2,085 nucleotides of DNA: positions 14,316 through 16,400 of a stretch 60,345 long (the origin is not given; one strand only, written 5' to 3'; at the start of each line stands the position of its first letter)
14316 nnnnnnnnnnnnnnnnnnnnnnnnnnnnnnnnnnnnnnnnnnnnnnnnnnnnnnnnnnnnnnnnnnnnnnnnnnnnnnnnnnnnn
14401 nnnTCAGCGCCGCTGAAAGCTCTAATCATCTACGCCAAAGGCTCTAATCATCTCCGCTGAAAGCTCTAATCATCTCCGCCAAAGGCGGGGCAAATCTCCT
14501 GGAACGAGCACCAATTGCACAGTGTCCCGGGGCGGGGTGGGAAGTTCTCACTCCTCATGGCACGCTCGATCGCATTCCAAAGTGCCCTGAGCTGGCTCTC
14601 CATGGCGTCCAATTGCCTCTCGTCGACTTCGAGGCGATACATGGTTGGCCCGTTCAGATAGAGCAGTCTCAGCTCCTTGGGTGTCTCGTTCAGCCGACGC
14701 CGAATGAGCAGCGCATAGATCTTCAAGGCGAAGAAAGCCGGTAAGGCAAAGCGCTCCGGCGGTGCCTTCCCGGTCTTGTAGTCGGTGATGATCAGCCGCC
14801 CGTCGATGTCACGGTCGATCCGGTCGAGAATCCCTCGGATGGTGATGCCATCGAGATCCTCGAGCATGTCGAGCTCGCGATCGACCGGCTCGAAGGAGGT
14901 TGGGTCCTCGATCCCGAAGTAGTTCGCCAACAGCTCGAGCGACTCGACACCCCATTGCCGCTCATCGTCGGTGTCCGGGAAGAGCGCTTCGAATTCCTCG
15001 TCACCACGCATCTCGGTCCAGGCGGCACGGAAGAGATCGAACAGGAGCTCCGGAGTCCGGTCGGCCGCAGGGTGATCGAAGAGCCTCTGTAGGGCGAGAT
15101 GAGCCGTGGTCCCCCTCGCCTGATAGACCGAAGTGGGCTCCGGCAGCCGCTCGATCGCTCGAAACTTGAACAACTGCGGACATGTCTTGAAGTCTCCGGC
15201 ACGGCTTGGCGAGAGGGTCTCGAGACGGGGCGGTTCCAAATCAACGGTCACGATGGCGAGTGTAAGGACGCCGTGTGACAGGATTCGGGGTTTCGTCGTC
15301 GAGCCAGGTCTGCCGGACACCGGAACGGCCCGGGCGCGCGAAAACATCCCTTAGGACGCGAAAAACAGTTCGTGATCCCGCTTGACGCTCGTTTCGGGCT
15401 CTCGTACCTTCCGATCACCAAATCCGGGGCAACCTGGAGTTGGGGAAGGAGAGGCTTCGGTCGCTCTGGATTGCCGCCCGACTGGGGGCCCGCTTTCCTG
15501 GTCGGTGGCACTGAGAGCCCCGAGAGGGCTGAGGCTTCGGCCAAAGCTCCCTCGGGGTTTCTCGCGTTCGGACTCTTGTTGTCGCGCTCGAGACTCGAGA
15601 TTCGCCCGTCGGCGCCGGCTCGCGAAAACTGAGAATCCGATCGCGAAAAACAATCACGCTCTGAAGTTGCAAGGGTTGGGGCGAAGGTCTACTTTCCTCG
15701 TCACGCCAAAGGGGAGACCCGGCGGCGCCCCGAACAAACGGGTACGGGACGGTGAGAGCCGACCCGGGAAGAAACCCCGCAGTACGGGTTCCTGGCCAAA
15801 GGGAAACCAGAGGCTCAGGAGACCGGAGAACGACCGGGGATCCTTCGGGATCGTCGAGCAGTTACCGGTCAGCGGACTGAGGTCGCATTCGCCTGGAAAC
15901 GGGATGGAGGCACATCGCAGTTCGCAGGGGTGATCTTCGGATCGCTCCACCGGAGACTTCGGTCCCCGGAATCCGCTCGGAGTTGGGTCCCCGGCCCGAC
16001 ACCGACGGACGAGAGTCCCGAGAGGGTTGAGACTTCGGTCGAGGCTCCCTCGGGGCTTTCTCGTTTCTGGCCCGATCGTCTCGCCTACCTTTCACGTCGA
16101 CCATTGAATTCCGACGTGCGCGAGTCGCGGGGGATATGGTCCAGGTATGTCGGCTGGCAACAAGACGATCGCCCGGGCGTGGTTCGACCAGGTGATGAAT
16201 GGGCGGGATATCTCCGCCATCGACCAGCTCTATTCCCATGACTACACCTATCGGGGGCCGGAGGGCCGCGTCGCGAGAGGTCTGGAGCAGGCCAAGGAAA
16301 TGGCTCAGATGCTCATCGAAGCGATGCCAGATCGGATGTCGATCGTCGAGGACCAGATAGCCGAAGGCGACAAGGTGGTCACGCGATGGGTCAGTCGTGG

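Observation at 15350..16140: ~0.8 kb coding-free island packed with tetraloop-capped, nested hairpins: candidate large structured RNA of no class I can name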

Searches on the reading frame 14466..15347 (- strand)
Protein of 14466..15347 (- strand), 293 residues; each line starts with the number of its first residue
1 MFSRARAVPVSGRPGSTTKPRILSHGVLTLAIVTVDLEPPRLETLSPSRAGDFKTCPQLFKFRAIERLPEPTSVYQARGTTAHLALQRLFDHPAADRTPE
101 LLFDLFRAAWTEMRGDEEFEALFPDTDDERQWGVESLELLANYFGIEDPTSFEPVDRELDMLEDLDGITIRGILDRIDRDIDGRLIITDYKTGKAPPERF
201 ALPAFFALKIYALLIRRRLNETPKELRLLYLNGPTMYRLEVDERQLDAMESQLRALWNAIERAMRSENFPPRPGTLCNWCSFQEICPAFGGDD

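Call 10: search_protein_families(library=pfam, proteins=[window:14466-15347:-], max_evalue=0.01)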
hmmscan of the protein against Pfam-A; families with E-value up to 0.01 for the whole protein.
window:14466-15347:- (293 aa): 2 families
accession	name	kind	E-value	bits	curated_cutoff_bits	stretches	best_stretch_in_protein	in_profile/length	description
PF12705.13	PDDEXK_1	-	7.1e-37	128.1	22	1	44-287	1-247/247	PD-(D/E)XK nuclease superfamily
PF01930.23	Cas_Cas4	-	0.007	16.9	22.7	0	174-286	56-158/160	Domain of unknown function DUF83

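Call 11: find_encoding_contigs(protein=window:14466-15347:-, flank=3000, max_places=10)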
Protein window:14466-15347:- (293 aa): no gene with exactly this product is on record in the collection.

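Call 12: find_related_loci(query=window:14466-15347:-, collection=genome_contigs, flank=4000)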
Query window:14466-15347:- (293 aa) in genome_contigs; peptide patterns used: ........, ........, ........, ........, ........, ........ (x = any residue, [..] = any of these).
373 stretches matched a pattern; 205 encode a relative of the query (tblastn E <= 1e-3); the best 80 are kept; 80 distinct loci.
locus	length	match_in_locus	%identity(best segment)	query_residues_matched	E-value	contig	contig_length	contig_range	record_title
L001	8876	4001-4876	92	1-292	2e-178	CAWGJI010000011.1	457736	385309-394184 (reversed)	MAG: uncultured Acidobacteriota bacterium isolate MFD05684.bin.1.84 genome assembly, contig: contig_67857, whole genome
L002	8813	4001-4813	87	22-292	7e-158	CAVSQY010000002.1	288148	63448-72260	MAG: uncultured Actinomycetes bacterium isolate MFD05684.bin.1.382 genome assembly, contig: contig_109073, whole genome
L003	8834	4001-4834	83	14-293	2e-153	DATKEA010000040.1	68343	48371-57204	MAG TPA_asm: Acidimicrobiia bacterium isolate SMAG_U14487 k141_27539, whole genome shotgun sequence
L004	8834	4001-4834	83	14-293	6e-153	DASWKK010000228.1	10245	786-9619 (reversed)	MAG TPA_asm: Acidimicrobiia bacterium isolate SMAG_U2920 k141_2911006, whole genome shotgun sequence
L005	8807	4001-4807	82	22-290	5e-151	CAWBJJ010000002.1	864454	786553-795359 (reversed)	MAG: uncultured Acidobacteriota bacterium isolate MFD02360.bin.2.56 genome assembly, contig: contig_11775, whole genome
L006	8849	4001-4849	79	5-290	2e-150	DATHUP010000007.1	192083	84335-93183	MAG TPA_asm: Acidimicrobiia bacterium isolate SMAG_U16110 k141_183071, whole genome shotgun sequence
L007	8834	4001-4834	80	13-291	8e-150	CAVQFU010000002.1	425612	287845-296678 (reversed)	MAG: uncultured Acidobacteriota bacterium isolate MFD06229.bin.2.168 genome assembly, contig: contig_23260, whole genome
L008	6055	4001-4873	78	4-290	3e-149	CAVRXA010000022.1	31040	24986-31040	MAG: uncultured Acidobacteriota bacterium isolate MFD06229.bin.2.134 genome assembly, contig: contig_61762, whole genome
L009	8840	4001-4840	80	13-293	4e-149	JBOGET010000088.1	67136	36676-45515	MAG: Acidimicrobiia bacterium isolate M3-S_metabat2.bin.293 k127_4440898, whole genome shotgun sequence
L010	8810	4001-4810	82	22-291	6e-149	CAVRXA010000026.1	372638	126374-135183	MAG: uncultured Acidobacteriota bacterium isolate MFD06229.bin.2.134 genome assembly, contig: contig_8353, whole genome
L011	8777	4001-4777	84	33-291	5e-147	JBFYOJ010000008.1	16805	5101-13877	MAG: Acidimicrobiia bacterium isolate PPR_0124 PPR_0124.fa_k121_100444, whole genome shotgun sequence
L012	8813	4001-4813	79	21-291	1e-146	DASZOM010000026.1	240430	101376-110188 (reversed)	MAG TPA_asm: Acidimicrobiia bacterium isolate SMAG_U5945 k141_1371556, whole genome shotgun sequence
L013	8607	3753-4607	77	1-289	1e-146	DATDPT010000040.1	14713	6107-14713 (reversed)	MAG TPA_asm: Acidimicrobiia bacterium isolate SMAG_U7928 k141_24180, whole genome shotgun sequence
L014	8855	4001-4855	77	4-290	5e-146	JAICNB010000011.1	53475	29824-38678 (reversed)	MAG: Acidimicrobiia bacterium isolate OF_bin.16 k141_2124061_length_53475_cov_9.9916, whole genome shotgun sequence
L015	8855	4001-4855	76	1-289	5e-145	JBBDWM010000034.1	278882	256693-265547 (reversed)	MAG: Acidimicrobiia bacterium isolate LejiaD_63_54 Lejia_D_60_length_278882_cov_32, whole genome shotgun sequence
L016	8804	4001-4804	80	22-289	1e-144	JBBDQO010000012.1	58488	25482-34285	MAG: Acidimicrobiia bacterium isolate LejiaC_64_14 Lejia_C_1237_length_58488_cov_8, whole genome shotgun sequence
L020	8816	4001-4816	82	21-292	9e-149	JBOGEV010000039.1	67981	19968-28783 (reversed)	MAG: Acidimicrobiia bacterium isolate M3-S_maxbin2.bin.341 k127_706072, whole genome shotgun sequence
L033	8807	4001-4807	83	22-290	2e-139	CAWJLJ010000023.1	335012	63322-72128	MAG: uncultured Acidobacteriota bacterium isolate MFD05747.bin.2.102 genome assembly, contig: contig_511, whole genome s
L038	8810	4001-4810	80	22-291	2e-138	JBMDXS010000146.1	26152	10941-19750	MAG: Acidimicrobiia bacterium isolate FBaSoil1_17 FBaSoil1_contig146, whole genome shotgun sequence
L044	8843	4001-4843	74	16-289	8e-138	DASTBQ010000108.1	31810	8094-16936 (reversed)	MAG TPA_asm: Acidimicrobiia bacterium isolate SMAG_U770 k141_1189390, whole genome shotgun sequence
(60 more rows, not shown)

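Call 26: search_protein_families(library=pfam, proteins=[L038:1471-2739:+, L020:2001-3053:+, L006:2042-3097:+, L003:2648-3697:+, L012:1902-2465:+, L044:1937-2464:+, L016:2983-3726:-, L007:1629-2747:-, L033:1600-2313:-, L033:2512-3102:+], max_evalue=0.001)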
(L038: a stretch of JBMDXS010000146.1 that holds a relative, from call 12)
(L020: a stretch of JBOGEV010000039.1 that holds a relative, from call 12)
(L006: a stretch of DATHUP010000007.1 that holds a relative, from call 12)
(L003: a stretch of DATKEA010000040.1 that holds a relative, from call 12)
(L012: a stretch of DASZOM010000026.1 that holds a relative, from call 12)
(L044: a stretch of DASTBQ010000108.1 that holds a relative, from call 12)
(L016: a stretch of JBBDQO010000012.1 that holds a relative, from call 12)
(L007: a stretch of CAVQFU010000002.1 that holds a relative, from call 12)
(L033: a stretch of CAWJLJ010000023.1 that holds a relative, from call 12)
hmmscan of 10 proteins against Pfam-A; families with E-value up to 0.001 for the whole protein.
L038:1471-2739:+ (422 aa): 3 families
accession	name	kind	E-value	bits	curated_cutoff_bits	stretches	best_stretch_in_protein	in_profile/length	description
PF07992.20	Pyr_redox_2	-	6.1e-14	52.6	26.1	1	4-127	2-128/291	Pyridine nucleotide-disulphide oxidoreductase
PF04820.20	Trp_halogenase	-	5.2e-05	22.7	21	1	5-48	2-45/458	Tryptophan halogenase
PF13454.12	NAD_binding_9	-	0.00081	19.8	21.8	0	7-39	2-34/155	FAD-NAD(P)-binding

L020:2001-3053:+ (350 aa): 11 families
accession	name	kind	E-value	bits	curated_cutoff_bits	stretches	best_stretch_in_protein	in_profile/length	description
PF13847.12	Methyltransf_31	-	1.5e-15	57.6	27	1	169-277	2-113/145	Methyltransferase domain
PF13649.12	Methyltransf_25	-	2.9e-13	50.7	27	1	174-269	1-97/97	Methyltransferase domain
PF08242.18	Methyltransf_12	-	1e-11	45.9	30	1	176-271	2-98/98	Methyltransferase domain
PF08241.18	Methyltransf_11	-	2.1e-11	44.8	21.2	1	176-273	2-95/95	Methyltransferase domain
PF13489.12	Methyltransf_23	-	8.6e-11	42.3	27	1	164-275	14-118/164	Methyltransferase domain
PF21320.3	HTH_65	-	2.3e-08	34.6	24.1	1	22-92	4-73/75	Rv2258c-like winged HTH domain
PF05175.20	MTS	-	7.1e-08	32.7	23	1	171-249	32-109/170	Methyltransferase small domain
PF00891.24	Methyltransf_2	-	2.2e-06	27.6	22.3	1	172-305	64-192/210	O-methyltransferase domain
PF02390.23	Methyltransf_4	-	8.7e-06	25.7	24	1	174-220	5-51/173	Putative methyltransferase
PF07021.18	MetW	-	0.00014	22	21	1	167-265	10-102/193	Methionine biosynthesis protein MetW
PF06325.19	PrmA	-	0.00032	20.7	22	1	166-245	157-233/296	Ribosomal protein L11 methyltransferase (PrmA)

L006:2042-3097:+ (351 aa): 10 families
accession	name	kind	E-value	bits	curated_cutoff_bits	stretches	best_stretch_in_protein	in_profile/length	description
PF13847.12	Methyltransf_31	-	2.4e-16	60.1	27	1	170-277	3-113/145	Methyltransferase domain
PF13489.12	Methyltransf_23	-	2.2e-14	54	27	1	165-280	15-123/164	Methyltransferase domain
PF08242.18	Methyltransf_12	-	4.8e-14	53.3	30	1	176-270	2-97/98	Methyltransferase domain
PF13649.12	Methyltransf_25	-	2.2e-13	51.2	27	1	174-269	1-97/97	Methyltransferase domain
PF08241.18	Methyltransf_11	-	2.1e-11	44.8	21.2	1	176-273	2-95/95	Methyltransferase domain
PF05175.20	MTS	-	6.2e-10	39.4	23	1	166-244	27-104/170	Methyltransferase small domain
PF21320.3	HTH_65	-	3.4e-09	37.2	24.1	1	25-92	7-73/75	Rv2258c-like winged HTH domain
PF00891.24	Methyltransf_2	-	8.8e-07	28.9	22.3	1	173-301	65-189/210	O-methyltransferase domain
PF06325.19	PrmA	-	5.9e-06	26.4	22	1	168-245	159-233/296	Ribosomal protein L11 methyltransferase (PrmA)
PF02390.23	Methyltransf_4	-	1.6e-05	24.9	24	1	174-216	5-47/173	Putative methyltransferase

L003:2648-3697:+ (349 aa): 9 families
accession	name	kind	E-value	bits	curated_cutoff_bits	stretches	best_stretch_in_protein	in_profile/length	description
PF13847.12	Methyltransf_31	-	5.7e-17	62.2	27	1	170-275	3-113/145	Methyltransferase domain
PF13489.12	Methyltransf_23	-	4.5e-14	52.9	27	1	162-332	12-161/164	Methyltransferase domain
PF13649.12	Methyltransf_25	-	3.4e-13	50.5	27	1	174-266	1-96/97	Methyltransferase domain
PF08242.18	Methyltransf_12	-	1.5e-12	48.6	30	1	176-268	2-97/98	Methyltransferase domain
PF05175.20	MTS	-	1.2e-11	45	23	1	169-243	30-105/170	Methyltransferase small domain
PF08241.18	Methyltransf_11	-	7.1e-11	43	21.2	1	176-271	2-95/95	Methyltransferase domain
PF21320.3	HTH_65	-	5e-09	36.7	24.1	1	25-88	7-69/75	Rv2258c-like winged HTH domain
PF00891.24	Methyltransf_2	-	1.4e-07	31.5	22.3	1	173-298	65-188/210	O-methyltransferase domain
PF06325.19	PrmA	-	3.6e-07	30.4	22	1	167-242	158-232/296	Ribosomal protein L11 methyltransferase (PrmA)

L012:1902-2465:+ (187 aa): 1 family
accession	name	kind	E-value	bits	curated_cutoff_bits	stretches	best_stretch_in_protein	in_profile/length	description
PF05875.18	Ceramidase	-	1.9e-06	27.9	32.5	1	15-86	20-98/259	Ceramidase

L044:1937-2464:+ (175 aa): 1 family
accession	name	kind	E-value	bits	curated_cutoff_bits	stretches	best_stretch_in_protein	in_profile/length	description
PF05875.18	Ceramidase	-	6e-08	32.8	32.5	1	30-103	23-103/259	Ceramidase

L016:2983-3726:- (247 aa): 4 families
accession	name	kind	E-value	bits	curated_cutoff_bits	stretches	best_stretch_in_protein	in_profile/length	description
PF13649.12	Methyltransf_25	-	3.2e-11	44.2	27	1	46-135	1-97/97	Methyltransferase domain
PF08241.18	Methyltransf_11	-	8.8e-10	39.5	21.2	1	47-138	1-94/95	Methyltransferase domain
PF08242.18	Methyltransf_12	-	6.3e-09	36.9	30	1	47-136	1-97/98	Methyltransferase domain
PF13489.12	Methyltransf_23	-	7.6e-09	35.9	27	1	41-140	21-117/164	Methyltransferase domain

L007:1629-2747:- (372 aa): 1 family
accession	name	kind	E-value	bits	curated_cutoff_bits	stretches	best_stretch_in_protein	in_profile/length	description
PF02720.22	DUF222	-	1.8e-32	113.3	24.4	1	38-315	14-306/306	Domain of unknown function (DUF222)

L033:1600-2313:- (237 aa): 0 families

L033:2512-3102:+ (197 aa): 0 families

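Call 66: search_protein_families(library=ncbifam, proteins=[window:14466-15347:-], max_evalue=0.001)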
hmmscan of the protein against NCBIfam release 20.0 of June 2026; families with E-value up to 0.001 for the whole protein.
window:14466-15347:- (293 aa): 3 families
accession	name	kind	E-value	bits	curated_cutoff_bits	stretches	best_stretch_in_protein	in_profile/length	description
TIGR00372.1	cas4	equivalog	9.2e-10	38.6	65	1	169-287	67-179/180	CRISPR-associated protein Cas4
TIGR02786.1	addB_alphas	equivalog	5.9e-08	31.3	486.5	1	61-201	774-912/1024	double-strand break repair protein AddB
TIGR03623.1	TIGR03623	subfamily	1.7e-07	29.9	299.6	1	138-200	704-767/876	probable DNA repair protein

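Call 67: search_protein_families(library=padloc, proteins=[window:14466-15347:-], max_evalue=0.001)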
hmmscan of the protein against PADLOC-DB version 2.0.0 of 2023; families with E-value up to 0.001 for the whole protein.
window:14466-15347:- (293 aa): 14 families
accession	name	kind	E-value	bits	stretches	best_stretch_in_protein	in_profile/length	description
PDLC00943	Cas4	-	2.4e-10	38.6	1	169-287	67-179/180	CRISPR-associated protein Cas4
PDLC00059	DruK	-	3.6e-10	37.5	1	166-286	122-234/326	PD-(D/E)XK nuclease superfamily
PDLC01250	Cas4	-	6.1e-10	37.6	1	165-287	57-168/168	"CAS-I,CAS-II,CAS-III,CAS-IV,CAS-V,CAS-VI; acquisition_associated"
PDLC01447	Cas4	-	1.1e-09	37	1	45-287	5-158/161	"CAS-I,CAS-II,CAS-III,CAS-IV,CAS-V,CAS-VI; acquisition_associated"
PDLC00060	DruK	-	8.4e-09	33.2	1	170-289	143-262/347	PD-(D/E)XK nuclease superfamily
PDLC00944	Cas4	-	1e-06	27.1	1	180-287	75-177/177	Cas4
PDLC02410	Aga_Cas4-like_Nuc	-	1.1e-05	23.4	1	167-286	131-250/255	Class II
PDLC02067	Cas1b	-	5e-05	20.3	1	167-286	54-174/533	-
PDLC02085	Cas4a2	-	5.7e-05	21.5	1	206-287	87-162/166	-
PDLC02405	Aga_Cas4-like_Nuc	-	8.1e-05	20.1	0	267-286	242-261/270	Class II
PDLC02083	Cas4_II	-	0.00012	20.5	1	169-286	72-183/186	-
PDLC01611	Cas4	-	0.00033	19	1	174-286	55-156/158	"CAS-I,CAS-II,CAS-III,CAS-IV,CAS-V,CAS-VI; acquisition_associated"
PDLC01747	Cas1g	-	0.00035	17.3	1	168-286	61-176/523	-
PDLC01773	Cas4c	-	0.00053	17.4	0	169-286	85-193/229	-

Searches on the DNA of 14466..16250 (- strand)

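Call 4: search_rna_families(source=window, start=15200, end=16250, threshold=evalue, max_evalue=10, show_alignments=3)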
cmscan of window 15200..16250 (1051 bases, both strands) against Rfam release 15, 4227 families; matches with E-value up to 10: 2.
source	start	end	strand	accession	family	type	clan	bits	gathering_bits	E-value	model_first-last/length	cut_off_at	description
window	15890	16007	-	RF01518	pRNA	Gene;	-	16.3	34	3.5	1-90/90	no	NoRC associated RNA, pRNA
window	15666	15704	+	RF01346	CRISPR-DR36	Gene; CRISPR;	-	13.1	38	7.6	1-36/36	no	CRISPR RNA direct repeat element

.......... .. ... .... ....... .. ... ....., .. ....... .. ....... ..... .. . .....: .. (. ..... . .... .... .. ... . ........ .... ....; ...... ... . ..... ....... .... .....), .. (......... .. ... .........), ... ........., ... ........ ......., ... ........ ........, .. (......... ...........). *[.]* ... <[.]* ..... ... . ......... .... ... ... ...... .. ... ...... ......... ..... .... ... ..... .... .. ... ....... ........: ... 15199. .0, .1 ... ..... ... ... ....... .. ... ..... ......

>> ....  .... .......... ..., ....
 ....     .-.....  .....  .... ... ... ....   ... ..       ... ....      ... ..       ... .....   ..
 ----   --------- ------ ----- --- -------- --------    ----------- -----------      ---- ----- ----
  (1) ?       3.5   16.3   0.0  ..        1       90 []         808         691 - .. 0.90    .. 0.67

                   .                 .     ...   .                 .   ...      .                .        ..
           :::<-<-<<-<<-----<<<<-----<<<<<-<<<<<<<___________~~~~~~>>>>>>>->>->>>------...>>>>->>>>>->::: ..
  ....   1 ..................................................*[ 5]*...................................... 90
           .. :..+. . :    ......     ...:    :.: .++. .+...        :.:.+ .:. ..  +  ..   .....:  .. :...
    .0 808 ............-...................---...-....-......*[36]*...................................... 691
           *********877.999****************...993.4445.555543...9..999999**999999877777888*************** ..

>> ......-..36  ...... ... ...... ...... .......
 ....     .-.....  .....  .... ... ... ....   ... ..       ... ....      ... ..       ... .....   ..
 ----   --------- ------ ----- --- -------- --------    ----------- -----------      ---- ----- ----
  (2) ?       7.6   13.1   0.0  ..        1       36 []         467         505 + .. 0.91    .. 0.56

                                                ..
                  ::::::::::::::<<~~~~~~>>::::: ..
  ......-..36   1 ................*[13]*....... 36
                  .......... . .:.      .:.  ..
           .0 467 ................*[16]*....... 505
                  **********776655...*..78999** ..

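Call 56: search_rna_families(sources=[L001, L005, L012, L015, L022, L028, L034, L042, L054, L059, L063, L065, L068, L072, L075, L079], threshold=gathering)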
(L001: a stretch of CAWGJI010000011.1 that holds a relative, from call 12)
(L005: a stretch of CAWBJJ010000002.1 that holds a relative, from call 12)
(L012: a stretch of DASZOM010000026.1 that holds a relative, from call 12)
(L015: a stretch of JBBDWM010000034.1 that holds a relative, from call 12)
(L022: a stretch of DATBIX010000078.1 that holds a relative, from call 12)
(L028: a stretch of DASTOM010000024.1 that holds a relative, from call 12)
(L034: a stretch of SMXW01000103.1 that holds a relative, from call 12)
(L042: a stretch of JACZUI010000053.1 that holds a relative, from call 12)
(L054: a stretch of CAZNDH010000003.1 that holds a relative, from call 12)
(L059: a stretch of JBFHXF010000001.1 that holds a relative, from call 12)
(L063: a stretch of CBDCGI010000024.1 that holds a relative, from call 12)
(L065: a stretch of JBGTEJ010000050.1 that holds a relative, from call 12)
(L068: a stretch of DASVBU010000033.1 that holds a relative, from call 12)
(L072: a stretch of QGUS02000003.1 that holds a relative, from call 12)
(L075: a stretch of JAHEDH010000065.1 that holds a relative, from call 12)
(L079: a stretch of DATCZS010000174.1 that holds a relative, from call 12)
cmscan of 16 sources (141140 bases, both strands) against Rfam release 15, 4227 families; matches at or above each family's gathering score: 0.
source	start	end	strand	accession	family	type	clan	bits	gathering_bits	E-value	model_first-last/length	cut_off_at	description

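Call 69: search_dna_similar(query=window:15330-16075:+, collection=plasmids, mode=distant, max_rows=8)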
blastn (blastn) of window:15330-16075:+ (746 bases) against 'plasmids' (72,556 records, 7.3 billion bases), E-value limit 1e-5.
No match.

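Call 70: search_dna_similar(query=window:15330-16075:+, collection=phages, mode=distant, max_rows=8)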
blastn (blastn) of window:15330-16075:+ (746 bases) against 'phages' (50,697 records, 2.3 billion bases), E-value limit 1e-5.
No match.
